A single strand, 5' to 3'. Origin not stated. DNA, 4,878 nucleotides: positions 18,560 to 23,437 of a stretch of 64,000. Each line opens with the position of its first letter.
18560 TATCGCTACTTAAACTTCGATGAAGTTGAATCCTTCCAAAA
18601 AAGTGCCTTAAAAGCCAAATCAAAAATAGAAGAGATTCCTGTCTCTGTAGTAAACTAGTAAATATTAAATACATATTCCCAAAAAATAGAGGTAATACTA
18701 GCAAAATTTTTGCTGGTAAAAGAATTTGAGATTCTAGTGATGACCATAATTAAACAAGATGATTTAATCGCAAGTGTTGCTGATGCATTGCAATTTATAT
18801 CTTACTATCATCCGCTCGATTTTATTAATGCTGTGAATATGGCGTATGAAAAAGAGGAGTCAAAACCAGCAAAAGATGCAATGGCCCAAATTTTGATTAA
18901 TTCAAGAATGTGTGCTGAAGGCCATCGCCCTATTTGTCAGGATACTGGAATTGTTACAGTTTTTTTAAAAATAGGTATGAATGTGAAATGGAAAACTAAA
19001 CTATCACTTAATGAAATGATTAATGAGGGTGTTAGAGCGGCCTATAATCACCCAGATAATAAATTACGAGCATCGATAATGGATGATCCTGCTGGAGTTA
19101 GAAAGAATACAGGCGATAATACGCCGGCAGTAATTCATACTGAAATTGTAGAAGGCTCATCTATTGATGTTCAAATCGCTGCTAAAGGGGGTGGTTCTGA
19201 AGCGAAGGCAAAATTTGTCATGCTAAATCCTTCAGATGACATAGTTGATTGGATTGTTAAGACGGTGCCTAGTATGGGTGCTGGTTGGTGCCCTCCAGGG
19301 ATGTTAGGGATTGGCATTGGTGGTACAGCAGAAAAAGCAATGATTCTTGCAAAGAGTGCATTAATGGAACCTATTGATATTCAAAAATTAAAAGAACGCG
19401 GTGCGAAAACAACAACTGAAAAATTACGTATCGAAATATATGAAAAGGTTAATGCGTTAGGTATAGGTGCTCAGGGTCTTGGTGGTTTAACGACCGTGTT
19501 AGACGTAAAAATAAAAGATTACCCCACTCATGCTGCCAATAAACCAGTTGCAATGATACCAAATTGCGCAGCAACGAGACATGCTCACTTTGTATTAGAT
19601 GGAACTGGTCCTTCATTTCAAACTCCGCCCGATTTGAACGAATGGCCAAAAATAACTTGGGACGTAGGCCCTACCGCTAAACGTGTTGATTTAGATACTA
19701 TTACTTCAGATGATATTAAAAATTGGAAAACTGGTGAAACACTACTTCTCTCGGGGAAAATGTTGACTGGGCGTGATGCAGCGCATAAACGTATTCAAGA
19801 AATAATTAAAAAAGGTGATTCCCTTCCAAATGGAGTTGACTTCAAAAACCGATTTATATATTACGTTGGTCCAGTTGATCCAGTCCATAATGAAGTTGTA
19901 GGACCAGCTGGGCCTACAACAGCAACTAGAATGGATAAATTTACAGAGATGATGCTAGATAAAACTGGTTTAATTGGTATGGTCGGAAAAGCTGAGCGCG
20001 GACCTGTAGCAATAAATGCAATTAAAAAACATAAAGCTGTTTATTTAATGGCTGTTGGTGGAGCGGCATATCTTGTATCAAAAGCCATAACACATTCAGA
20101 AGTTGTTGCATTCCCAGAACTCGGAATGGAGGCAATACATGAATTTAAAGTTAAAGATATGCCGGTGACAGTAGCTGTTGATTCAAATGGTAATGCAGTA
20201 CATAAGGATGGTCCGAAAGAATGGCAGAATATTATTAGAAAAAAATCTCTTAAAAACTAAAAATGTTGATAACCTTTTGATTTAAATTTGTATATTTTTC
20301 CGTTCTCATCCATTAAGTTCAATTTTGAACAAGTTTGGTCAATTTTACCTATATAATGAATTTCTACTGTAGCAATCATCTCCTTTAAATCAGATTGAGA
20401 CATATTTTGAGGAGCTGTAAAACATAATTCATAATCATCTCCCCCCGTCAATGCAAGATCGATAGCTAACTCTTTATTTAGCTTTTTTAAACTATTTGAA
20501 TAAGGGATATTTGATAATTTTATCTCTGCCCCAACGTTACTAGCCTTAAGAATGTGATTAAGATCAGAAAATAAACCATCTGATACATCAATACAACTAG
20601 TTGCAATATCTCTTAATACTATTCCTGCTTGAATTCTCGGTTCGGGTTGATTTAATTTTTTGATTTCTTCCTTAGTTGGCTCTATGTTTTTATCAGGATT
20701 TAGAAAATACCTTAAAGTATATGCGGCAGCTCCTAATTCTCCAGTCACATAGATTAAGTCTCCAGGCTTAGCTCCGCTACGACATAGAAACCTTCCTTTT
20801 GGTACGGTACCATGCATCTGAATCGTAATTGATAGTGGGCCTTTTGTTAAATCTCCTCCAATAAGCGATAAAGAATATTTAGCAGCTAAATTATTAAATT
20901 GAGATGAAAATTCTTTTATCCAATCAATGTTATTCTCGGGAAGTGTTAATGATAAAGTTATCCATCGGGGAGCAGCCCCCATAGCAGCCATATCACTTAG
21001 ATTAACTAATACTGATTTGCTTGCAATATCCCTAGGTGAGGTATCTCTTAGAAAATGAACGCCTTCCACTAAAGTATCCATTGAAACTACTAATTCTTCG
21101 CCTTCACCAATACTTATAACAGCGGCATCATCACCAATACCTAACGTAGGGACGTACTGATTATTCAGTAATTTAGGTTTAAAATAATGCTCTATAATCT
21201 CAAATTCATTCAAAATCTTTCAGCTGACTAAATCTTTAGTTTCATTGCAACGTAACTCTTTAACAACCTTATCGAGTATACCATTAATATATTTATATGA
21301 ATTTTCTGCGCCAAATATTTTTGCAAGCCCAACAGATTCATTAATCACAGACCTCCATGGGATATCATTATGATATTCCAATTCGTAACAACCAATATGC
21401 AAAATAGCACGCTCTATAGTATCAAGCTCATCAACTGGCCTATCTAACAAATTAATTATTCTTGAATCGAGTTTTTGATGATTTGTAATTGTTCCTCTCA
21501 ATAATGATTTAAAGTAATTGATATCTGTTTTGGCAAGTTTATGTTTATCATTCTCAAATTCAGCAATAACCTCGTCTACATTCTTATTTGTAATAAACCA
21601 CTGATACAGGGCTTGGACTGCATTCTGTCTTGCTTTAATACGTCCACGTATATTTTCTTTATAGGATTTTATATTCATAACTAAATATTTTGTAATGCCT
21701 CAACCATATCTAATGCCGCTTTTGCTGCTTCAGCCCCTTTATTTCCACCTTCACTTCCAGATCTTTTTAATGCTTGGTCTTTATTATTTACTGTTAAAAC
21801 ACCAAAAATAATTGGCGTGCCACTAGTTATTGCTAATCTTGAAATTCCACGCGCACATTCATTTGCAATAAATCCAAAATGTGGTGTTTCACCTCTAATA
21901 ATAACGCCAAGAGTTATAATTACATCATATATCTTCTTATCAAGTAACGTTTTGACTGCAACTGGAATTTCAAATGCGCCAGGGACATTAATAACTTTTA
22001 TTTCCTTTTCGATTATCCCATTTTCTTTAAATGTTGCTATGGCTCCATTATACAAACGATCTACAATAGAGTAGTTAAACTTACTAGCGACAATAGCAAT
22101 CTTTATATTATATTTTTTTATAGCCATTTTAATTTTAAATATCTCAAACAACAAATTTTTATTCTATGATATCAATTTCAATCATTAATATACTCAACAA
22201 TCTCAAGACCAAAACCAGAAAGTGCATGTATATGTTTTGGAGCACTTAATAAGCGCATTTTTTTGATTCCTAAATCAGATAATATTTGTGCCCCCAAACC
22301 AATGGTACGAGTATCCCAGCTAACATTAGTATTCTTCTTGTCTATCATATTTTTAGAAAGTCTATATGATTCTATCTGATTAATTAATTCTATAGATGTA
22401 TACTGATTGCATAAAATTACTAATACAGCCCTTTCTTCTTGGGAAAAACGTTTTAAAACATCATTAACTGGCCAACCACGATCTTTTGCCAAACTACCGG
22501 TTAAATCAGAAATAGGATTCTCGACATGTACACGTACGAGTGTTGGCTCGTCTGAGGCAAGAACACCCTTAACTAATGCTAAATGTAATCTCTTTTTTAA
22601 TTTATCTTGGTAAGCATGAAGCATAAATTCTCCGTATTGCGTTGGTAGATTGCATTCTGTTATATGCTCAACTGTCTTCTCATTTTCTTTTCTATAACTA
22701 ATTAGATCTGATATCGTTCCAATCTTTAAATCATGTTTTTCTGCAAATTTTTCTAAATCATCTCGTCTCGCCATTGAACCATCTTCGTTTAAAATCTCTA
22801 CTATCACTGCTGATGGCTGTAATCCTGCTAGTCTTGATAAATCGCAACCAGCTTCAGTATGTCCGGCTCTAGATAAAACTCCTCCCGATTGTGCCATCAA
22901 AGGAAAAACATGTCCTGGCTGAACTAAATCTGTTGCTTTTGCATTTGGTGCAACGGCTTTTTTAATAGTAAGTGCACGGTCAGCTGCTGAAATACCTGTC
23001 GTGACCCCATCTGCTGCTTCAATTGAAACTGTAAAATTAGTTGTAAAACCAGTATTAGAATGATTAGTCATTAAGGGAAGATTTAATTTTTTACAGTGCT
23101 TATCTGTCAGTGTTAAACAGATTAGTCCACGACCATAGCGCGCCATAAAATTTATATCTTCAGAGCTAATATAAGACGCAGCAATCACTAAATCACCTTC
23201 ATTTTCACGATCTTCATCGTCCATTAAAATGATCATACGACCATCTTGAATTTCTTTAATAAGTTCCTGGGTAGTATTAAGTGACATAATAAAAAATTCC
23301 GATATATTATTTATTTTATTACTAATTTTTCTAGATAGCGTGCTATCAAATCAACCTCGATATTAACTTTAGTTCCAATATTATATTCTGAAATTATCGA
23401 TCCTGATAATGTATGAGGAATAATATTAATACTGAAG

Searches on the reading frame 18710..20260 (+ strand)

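Call 54: search_protein_families(library=pfam, proteins=[window:18710-20260:+], max_evalue=0.00001)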
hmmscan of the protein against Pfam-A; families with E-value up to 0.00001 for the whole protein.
window:18710-20260:+ (516 aa): 2 families
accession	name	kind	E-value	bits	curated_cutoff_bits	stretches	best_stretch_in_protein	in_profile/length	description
PF05681.19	Fumerase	-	8.1e-96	320.9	25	1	22-294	3-269/270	Fumarate hydratase (Fumerase)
PF05683.17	Fumerase_C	-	1.5e-85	286.1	22.2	1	299-500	2-204/205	Fumarase C-terminus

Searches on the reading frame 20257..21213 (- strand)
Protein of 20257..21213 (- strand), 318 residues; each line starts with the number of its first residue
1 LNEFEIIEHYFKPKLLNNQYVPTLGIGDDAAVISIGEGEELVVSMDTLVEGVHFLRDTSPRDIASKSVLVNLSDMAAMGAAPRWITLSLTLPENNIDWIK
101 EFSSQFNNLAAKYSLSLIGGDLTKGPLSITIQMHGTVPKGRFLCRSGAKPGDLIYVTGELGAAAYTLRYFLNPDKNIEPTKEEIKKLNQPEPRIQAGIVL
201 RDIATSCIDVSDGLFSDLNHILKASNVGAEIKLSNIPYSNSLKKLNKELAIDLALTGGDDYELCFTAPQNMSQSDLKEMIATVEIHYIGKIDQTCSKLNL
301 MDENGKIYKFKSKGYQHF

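Call 88: search_protein_families(library=pfam, proteins=[window:20257-21213:-], max_evalue=0.00001)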
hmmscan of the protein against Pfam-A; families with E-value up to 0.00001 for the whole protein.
window:20257-21213:- (318 aa): 2 families
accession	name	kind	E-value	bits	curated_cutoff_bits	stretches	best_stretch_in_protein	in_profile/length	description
PF00586.29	AIRS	-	2.3e-28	99.3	24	1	27-137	1-112/112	AIR synthase related protein, N-terminal domain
PF02769.27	AIRS_C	-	1.7e-08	35.2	23.1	1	149-291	1-145/156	AIR synthase related protein, C-terminal domain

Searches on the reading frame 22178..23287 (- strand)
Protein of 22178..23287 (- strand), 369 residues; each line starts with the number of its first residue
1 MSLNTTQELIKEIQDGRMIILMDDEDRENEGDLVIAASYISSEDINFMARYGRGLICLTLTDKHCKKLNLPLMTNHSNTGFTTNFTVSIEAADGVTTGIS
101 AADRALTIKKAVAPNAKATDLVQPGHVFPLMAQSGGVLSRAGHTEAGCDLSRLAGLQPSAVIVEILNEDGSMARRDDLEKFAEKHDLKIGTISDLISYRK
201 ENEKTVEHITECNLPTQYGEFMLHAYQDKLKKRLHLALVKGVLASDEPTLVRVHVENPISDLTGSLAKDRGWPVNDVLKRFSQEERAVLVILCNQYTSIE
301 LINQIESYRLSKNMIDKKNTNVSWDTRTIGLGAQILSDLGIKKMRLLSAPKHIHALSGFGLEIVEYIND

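Call 88: search_protein_families(library=pfam, proteins=[window:22178-23287:-], max_evalue=0.00001)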
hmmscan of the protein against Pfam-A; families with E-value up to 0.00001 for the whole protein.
window:22178-23287:- (369 aa): 2 families
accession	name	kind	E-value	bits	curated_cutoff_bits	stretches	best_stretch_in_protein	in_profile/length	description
PF00926.24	DHBP_synthase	-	1.3e-83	279.7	26.4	1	8-198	2-191/191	3,4-dihydroxy-2-butanone 4-phosphate synthase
PF00925.25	GTP_cyclohydro2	-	3e-46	157.4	23.3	1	208-367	2-164/165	GTP cyclohydrolase II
